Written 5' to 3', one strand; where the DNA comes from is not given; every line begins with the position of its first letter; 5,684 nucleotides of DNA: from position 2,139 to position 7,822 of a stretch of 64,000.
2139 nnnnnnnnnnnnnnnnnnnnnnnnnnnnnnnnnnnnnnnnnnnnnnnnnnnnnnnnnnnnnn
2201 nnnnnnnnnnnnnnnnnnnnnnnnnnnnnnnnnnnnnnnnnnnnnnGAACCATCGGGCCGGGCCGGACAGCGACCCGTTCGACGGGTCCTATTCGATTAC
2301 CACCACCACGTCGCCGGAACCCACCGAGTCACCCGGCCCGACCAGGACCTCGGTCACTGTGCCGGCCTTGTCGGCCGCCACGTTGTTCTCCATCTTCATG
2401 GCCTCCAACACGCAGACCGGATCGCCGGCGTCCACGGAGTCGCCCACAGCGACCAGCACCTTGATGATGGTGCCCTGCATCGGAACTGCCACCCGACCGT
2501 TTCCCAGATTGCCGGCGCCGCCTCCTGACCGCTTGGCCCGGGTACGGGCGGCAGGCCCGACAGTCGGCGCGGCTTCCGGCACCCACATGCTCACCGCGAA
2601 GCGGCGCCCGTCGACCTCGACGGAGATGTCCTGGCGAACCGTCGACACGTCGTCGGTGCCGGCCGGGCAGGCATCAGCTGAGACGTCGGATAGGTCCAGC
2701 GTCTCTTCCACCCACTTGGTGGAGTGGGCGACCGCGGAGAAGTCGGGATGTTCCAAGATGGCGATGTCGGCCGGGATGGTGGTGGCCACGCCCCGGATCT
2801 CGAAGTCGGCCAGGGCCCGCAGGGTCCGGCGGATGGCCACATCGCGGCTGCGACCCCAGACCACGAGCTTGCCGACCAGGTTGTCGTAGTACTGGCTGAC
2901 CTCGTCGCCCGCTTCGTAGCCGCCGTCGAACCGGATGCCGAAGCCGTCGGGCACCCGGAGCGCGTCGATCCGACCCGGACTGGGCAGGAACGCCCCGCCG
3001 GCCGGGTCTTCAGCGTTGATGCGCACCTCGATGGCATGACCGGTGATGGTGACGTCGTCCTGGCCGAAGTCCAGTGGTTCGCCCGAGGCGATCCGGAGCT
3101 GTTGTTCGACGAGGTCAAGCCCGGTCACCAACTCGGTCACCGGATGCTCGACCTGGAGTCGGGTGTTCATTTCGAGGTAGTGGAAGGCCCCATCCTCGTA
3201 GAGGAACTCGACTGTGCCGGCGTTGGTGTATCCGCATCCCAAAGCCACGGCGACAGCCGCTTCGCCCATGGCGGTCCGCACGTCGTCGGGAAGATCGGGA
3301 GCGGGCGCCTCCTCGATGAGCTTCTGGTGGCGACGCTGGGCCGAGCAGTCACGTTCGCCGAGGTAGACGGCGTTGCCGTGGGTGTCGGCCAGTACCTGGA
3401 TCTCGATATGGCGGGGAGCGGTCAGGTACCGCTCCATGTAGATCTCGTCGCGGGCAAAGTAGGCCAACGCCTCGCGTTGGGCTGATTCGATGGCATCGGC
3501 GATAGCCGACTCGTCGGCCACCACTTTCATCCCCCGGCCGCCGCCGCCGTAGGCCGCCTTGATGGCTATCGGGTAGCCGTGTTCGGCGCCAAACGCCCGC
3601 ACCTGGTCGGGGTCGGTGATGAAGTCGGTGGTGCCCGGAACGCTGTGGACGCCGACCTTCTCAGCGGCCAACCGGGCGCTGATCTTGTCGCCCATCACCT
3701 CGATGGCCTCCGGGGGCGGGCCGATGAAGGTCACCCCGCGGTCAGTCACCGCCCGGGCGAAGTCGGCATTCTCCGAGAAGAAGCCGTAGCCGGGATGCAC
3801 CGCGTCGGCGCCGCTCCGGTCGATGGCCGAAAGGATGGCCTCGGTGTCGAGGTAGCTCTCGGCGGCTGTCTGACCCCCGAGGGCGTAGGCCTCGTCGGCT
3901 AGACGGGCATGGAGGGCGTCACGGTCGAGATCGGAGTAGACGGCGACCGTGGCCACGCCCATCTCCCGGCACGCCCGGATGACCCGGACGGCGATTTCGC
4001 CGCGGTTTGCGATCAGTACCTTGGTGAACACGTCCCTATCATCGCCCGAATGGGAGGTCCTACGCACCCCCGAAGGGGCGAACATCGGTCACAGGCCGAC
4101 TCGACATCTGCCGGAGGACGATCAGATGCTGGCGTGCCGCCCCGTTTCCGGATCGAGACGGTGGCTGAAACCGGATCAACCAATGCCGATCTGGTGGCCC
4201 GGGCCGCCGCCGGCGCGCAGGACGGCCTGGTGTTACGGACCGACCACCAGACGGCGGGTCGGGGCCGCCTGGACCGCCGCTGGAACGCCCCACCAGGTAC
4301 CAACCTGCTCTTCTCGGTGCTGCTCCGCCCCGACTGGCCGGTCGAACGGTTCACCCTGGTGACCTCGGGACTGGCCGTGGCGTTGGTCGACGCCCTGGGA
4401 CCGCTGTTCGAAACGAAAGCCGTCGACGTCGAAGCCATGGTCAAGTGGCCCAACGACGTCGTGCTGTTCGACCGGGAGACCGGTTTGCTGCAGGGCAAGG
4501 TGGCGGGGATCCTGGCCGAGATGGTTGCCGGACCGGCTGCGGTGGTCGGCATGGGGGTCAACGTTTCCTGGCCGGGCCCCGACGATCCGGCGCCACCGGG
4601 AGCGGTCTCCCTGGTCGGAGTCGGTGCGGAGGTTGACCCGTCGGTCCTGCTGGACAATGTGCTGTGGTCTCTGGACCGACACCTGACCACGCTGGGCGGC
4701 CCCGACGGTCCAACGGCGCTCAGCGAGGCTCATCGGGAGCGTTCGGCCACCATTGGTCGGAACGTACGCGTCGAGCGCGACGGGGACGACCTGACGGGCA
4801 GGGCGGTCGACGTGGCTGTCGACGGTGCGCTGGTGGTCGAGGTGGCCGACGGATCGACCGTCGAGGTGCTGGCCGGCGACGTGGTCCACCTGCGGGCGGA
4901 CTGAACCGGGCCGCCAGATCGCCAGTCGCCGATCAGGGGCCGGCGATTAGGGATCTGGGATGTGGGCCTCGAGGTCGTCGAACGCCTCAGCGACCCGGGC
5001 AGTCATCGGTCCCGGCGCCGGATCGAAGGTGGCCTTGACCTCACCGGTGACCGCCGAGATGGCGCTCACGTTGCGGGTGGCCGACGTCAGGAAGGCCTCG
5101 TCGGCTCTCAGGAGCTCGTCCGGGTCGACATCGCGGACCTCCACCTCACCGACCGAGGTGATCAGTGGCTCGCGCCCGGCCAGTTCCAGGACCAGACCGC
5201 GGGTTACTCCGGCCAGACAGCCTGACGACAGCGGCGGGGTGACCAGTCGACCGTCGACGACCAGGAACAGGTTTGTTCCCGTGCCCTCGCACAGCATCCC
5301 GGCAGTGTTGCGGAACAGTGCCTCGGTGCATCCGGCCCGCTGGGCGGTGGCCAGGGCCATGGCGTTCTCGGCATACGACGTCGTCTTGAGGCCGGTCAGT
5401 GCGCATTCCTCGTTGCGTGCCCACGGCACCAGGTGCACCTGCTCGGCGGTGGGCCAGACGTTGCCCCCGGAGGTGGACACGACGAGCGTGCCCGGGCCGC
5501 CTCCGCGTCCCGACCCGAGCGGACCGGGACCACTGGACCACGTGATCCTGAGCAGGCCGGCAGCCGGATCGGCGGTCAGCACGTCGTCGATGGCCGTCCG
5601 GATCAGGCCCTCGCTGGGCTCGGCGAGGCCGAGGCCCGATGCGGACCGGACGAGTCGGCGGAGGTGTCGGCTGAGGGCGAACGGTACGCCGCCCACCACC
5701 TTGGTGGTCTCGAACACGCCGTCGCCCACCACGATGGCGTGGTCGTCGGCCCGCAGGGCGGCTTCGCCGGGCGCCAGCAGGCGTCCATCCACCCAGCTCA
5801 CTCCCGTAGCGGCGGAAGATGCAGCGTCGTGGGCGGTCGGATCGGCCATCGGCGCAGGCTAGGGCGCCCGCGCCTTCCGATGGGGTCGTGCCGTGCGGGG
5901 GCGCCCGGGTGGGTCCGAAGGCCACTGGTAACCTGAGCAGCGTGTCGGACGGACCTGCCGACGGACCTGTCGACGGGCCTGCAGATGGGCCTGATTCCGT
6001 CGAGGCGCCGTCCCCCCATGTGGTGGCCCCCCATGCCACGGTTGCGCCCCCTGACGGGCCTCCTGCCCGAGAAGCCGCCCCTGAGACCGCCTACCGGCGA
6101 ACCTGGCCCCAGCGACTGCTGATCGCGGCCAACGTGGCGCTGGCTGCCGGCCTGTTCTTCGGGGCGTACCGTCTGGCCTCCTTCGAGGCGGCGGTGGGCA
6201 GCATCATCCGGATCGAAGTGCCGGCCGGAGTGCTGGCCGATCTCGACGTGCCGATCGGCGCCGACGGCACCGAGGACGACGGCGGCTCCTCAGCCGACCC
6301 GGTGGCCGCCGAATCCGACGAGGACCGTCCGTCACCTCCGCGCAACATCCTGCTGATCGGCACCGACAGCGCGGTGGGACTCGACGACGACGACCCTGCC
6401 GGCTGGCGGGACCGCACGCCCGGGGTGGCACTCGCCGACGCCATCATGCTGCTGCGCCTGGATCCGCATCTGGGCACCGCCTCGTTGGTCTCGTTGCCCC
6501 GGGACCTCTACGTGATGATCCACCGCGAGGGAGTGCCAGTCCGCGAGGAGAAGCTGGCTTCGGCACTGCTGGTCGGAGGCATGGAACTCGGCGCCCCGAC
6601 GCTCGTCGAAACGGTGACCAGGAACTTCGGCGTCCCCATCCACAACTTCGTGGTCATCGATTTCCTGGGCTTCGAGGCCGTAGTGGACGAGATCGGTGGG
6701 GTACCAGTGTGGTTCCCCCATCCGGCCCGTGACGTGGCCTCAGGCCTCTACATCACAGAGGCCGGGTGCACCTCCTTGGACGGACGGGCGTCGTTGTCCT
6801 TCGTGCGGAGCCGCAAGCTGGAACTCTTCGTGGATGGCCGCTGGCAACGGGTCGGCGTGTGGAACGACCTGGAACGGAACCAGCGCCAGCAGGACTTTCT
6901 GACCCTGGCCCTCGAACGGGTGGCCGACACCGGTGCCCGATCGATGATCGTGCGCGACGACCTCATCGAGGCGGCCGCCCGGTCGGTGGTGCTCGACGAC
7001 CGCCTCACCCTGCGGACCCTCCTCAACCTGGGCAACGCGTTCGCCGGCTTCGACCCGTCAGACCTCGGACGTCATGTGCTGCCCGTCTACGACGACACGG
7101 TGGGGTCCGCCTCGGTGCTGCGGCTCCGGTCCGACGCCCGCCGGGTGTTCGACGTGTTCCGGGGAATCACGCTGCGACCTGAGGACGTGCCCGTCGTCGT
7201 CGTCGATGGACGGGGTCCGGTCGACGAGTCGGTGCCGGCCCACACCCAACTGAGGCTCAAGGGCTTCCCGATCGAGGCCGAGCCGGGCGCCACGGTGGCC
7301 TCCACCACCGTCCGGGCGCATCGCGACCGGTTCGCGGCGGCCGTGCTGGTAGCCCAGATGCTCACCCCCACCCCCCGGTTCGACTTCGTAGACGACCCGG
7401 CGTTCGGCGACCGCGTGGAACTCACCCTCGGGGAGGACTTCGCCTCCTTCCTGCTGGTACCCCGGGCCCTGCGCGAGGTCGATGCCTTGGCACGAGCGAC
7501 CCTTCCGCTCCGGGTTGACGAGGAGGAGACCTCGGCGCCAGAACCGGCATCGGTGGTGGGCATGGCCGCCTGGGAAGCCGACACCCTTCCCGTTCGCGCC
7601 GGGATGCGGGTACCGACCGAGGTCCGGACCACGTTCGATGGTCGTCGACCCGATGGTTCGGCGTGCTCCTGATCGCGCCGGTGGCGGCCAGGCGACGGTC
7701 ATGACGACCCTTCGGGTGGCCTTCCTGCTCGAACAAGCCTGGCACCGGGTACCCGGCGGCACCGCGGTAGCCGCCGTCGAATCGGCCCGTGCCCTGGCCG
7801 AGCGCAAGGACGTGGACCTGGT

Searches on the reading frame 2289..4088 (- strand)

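Call 45: search_protein_families(library=pfam, proteins=[window:2289-4088:-], max_evalue=0.00001)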
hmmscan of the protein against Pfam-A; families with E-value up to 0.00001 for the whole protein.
window:2289-4088:- (599 aa): 4 families
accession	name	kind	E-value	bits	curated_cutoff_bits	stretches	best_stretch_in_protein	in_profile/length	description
PF02786.22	CPSase_L_D2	-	5.1e-73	245.5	19.8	1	134-340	1-209/211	Carbamoyl-phosphate synthase L chain, ATP binding domain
PF00289.28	Biotin_carb_N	-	1.7e-46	157.6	25.5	1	21-129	2-110/110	Biotin carboxylase, N-terminal domain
PF02785.25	Biotin_carb_C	-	2.4e-33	114.9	32.4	1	354-462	1-108/108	Biotin carboxylase C-terminal domain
PF00364.28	Biotin_lipoyl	-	3.1e-19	69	22.1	1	533-598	3-73/73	Biotin-requiring enzyme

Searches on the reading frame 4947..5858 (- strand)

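Call 45: search_protein_families(library=pfam, proteins=[window:4947-5858:-], max_evalue=0.00001)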
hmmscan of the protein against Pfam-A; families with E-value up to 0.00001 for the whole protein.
window:4947-5858:- (303 aa): 1 family
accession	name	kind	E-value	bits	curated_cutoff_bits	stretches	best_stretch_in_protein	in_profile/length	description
PF01063.24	Aminotran_4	-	7.6e-49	167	28.5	1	47-269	1-222/223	Amino-transferase class IV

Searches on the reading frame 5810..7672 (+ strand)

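Call 45: search_protein_families(library=pfam, proteins=[window:5810-7672:+], max_evalue=0.00001)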
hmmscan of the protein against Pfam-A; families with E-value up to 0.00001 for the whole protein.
window:5810-7672:+ (620 aa): 1 family
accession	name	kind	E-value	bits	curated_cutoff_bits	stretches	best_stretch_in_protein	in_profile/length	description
PF03816.19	LytR_cpsA_psr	-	3.8e-27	95.7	24.6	1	209-371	2-148/150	LytR_cpsA_psr family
